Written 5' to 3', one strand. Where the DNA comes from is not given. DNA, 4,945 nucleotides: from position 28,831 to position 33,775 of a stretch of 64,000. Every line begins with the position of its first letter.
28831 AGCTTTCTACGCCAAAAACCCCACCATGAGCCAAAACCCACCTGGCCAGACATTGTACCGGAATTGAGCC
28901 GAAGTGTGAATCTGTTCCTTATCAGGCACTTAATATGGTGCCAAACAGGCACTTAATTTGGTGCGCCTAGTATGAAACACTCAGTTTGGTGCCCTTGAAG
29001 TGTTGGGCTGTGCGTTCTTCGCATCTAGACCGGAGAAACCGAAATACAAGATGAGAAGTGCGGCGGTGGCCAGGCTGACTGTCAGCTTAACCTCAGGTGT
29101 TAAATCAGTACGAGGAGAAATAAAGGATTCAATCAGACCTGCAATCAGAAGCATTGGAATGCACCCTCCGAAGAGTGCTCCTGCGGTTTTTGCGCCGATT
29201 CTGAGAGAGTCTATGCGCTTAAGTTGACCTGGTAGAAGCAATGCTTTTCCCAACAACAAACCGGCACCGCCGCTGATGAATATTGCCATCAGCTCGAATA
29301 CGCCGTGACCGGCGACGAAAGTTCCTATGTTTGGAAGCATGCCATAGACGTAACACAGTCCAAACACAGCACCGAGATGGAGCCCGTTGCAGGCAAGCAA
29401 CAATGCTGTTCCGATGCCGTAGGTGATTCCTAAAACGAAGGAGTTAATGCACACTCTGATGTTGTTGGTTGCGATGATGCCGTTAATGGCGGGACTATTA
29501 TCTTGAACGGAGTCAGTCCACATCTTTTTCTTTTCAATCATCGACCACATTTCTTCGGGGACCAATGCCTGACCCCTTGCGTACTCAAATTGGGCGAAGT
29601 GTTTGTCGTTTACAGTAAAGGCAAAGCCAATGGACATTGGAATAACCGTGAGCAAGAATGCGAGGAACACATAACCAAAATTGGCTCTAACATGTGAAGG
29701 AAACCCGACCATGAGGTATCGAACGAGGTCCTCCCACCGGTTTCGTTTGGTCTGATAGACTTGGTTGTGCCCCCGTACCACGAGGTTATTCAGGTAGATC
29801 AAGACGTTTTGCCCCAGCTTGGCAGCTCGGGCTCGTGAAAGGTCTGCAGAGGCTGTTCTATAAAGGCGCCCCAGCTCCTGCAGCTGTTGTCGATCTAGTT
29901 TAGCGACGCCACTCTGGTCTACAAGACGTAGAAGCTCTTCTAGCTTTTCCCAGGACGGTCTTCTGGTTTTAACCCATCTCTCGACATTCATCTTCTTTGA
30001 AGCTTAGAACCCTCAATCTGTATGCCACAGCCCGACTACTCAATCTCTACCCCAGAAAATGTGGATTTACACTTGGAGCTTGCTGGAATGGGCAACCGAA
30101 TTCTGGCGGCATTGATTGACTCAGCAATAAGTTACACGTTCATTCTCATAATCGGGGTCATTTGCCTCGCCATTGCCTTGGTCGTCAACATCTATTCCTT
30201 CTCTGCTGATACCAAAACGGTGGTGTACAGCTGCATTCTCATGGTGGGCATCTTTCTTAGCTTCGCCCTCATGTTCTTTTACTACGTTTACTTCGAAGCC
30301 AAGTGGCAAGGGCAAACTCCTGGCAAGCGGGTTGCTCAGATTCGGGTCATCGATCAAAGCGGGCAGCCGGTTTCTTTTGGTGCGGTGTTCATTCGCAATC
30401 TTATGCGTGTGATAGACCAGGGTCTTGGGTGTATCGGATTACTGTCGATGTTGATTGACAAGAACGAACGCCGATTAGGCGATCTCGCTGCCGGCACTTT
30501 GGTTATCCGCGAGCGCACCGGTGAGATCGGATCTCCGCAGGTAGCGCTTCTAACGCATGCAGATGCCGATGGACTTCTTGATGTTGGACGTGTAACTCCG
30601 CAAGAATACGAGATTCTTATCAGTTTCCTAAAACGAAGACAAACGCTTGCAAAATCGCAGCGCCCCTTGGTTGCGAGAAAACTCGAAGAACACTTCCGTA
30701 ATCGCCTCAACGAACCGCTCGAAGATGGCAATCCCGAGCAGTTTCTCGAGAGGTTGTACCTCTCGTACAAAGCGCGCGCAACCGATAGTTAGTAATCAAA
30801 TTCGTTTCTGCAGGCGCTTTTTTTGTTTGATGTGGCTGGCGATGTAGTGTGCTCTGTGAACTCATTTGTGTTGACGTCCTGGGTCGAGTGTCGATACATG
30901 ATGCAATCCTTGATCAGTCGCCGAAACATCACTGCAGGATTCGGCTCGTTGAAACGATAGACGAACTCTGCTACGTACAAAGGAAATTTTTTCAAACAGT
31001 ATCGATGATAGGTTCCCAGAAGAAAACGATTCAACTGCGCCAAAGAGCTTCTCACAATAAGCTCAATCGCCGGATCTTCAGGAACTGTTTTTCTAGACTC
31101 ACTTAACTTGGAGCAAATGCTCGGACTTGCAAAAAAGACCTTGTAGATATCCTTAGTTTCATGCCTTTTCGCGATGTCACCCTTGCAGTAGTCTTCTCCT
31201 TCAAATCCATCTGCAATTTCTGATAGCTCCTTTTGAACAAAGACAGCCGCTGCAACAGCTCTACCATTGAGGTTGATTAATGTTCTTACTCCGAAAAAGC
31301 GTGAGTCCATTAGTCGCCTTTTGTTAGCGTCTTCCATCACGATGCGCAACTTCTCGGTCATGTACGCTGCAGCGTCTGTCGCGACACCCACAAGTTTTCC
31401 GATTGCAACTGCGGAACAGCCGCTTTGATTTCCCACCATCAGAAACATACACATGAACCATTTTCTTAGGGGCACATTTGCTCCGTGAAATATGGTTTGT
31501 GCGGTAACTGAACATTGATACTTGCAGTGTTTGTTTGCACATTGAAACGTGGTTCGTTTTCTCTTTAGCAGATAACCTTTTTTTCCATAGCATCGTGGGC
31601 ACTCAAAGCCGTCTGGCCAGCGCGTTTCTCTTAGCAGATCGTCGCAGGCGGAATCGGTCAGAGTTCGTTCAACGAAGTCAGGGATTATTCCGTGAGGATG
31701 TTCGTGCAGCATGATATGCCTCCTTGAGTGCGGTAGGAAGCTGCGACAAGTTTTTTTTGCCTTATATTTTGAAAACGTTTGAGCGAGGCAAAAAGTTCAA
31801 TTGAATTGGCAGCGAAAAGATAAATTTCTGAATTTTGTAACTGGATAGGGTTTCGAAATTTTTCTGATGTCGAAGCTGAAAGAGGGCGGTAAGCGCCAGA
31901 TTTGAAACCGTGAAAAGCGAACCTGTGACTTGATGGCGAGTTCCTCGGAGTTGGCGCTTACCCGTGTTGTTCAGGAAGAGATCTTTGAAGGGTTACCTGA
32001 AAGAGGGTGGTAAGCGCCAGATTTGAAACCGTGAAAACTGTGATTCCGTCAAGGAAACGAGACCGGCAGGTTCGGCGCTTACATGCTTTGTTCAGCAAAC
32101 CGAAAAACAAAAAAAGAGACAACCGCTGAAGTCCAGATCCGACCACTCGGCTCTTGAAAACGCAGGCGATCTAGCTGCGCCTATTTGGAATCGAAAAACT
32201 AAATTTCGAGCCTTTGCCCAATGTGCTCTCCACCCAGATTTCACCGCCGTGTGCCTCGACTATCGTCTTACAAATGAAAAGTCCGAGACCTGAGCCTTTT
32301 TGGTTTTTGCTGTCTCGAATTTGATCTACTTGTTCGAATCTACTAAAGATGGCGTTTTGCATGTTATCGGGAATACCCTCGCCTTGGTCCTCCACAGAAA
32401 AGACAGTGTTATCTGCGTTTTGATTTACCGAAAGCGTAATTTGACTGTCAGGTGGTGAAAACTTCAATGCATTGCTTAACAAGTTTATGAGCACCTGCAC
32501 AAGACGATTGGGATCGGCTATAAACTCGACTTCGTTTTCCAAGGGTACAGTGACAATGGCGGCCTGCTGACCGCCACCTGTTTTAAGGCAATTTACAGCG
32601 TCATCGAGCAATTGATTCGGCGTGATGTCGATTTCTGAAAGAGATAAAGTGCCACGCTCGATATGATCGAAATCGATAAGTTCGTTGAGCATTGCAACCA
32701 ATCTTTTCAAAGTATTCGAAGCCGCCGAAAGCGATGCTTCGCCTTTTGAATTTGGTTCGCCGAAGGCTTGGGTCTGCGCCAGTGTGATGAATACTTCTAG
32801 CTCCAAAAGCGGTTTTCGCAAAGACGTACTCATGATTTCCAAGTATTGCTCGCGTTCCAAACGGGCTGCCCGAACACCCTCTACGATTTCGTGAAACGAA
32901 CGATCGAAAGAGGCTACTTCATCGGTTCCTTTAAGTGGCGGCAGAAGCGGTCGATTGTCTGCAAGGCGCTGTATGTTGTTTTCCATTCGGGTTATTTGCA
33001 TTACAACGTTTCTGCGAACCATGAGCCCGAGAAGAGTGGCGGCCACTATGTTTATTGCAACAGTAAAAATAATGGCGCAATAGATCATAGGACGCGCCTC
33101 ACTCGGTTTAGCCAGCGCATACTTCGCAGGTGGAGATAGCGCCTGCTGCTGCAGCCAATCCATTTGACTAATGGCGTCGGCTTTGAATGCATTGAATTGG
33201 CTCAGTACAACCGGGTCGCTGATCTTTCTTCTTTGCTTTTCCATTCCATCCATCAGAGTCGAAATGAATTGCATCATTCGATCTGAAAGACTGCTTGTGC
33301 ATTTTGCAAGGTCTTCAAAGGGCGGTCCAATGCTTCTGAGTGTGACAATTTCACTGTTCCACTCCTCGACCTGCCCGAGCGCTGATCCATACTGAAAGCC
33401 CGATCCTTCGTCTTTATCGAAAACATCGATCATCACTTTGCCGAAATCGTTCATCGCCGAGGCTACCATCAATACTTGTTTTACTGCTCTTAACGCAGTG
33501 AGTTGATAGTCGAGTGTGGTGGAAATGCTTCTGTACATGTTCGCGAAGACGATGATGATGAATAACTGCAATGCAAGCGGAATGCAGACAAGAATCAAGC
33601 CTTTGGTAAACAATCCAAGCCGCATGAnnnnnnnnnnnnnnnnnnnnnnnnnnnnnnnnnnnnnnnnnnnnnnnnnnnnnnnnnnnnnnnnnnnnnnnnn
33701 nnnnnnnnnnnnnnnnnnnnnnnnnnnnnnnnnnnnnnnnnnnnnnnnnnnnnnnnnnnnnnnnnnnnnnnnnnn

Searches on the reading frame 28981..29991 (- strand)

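Call 25: search_protein_families(library=pfam, proteins=[window:28981-29991:-], max_evalue=0.001)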
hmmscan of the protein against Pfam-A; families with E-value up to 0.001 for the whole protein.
window:28981-29991:- (336 aa): 1 family
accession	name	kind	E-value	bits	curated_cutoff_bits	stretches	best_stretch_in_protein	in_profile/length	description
PF01944.22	SpoIIM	-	3e-31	109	26.9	1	112-293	2-163/163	Stage II sporulation protein M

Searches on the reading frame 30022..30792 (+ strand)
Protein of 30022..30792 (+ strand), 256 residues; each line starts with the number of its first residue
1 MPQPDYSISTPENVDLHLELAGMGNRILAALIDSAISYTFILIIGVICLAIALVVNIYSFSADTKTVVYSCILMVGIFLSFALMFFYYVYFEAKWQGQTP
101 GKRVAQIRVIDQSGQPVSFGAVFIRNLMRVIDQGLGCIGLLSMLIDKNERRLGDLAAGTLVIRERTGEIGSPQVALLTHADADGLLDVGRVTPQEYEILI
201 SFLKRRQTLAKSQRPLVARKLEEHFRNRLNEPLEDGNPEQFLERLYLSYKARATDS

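Call 25: search_protein_families(library=pfam, proteins=[window:30022-30792:+], max_evalue=0.001)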
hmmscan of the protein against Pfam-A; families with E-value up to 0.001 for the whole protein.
window:30022-30792:+ (256 aa): 1 family
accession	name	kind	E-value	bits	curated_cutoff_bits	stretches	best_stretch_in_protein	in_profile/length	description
PF06271.18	RDD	-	8.3e-25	88.1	24.1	1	20-158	1-137/137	RDD family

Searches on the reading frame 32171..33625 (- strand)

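Call 4: search_protein_families(library=pfam, proteins=[window:32171-33625:-], max_evalue=1)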
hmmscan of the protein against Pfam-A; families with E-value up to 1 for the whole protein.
window:32171-33625:- (484 aa): 5 families
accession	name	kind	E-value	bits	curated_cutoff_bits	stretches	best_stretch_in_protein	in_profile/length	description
PF02518.31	HATPase_c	-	8e-31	107.2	26.4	1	371-482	2-110/111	Histidine kinase-, DNA gyrase B-, and HSP90-like ATPase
PF14501.12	HATPase_c_5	-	0.00022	21.5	22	1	375-466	6-89/102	GHKL domain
PF13589.12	HATPase_c_3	-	0.0034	17.8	25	1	378-451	6-79/137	Histidine kinase-, DNA gyrase B-, and HSP90-like ATPase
PF13581.12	HATPase_c_2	-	0.0036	17.7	27.4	1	385-458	42-111/127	Histidine kinase-like ATPase domain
PF00512.31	HisKA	-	0.082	13.4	26.9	1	258-325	2-66/66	His Kinase A (phospho-acceptor) domain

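Call 5: search_protein_families(library=ncbifam, proteins=[window:32171-33625:-], max_evalue=1)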
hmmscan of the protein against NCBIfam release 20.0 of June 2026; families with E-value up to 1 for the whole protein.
window:32171-33625:- (484 aa): 88 families (the best 25 are shown)
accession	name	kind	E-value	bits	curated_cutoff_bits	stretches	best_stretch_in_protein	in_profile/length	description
TIGR02956.1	TMAO_torS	equivalog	1.6e-42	145.7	676.5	1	260-482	466-683/967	TMAO reductase system sensor histidine kinase/response regulator TorS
NF033092.0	HK_WalK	equivalog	2.6e-42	145.2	725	1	256-480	370-593/594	cell wall metabolism sensor histidine kinase WalK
NF046044.1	PnpS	equivalog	1.4e-39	136.2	400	1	303-480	214-390/390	two-component system histidine kinase PnpS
TIGR02966.1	phoR_proteo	equivalog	3.5e-39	134.8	334.2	1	258-479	114-333/333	phosphate regulon sensor histidine kinase PhoR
NF047874.1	MASE3_PAS_HK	subfamily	1.8e-37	129.5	560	1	366-481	511-625/655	MASE3 domain-containing sensor histidine kinase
NF041880.1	EPS_EpsF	equivalog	2.7e-37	128.4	900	1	246-477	262-489/492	response regulator EpsF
NF006800.0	PRK09303.1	equivalog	1.5e-35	122.9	342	1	258-480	151-376/383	histidine kinase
NF011874.0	PRK15347.1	equivalog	3.4e-35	121.3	852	1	262-480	402-613/921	two component system sensor kinase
NF008312.0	PRK11100.1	equivalog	4.9e-33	114.7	356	1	185-481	184-474/477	two-component system sensor histidine kinase CreC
NF038297.2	hybrid_HK_HrmK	equivalog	3.6e-32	111.8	725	1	255-482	233-458/607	hybrid histidine kinase/response regulator HrmK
TIGR01386.1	cztS_silS_copS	subfamily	3.4e-31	108.7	292.55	1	184-480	165-457/457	heavy metal sensor histidine kinase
NF041210.1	his_kin_PieS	equivalog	7.8e-31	107.6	850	1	184-481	168-470/474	two component system sensor histidine kinase PieS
NF008302.0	PRK11091.1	equivalog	1.7e-30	105.9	838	1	257-480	282-504/779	aerobic respiration two-component sensor histidine kinase ArcB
NF008318.0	PRK11107.1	equivalog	1.5e-29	102.7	890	1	253-480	289-517/920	two-component sensor histidine kinase BarA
NF007837.0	PRK10549.1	equivalog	2.1e-29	102.5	603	1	188-480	169-457/466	envelope stress sensor histidine kinase BaeS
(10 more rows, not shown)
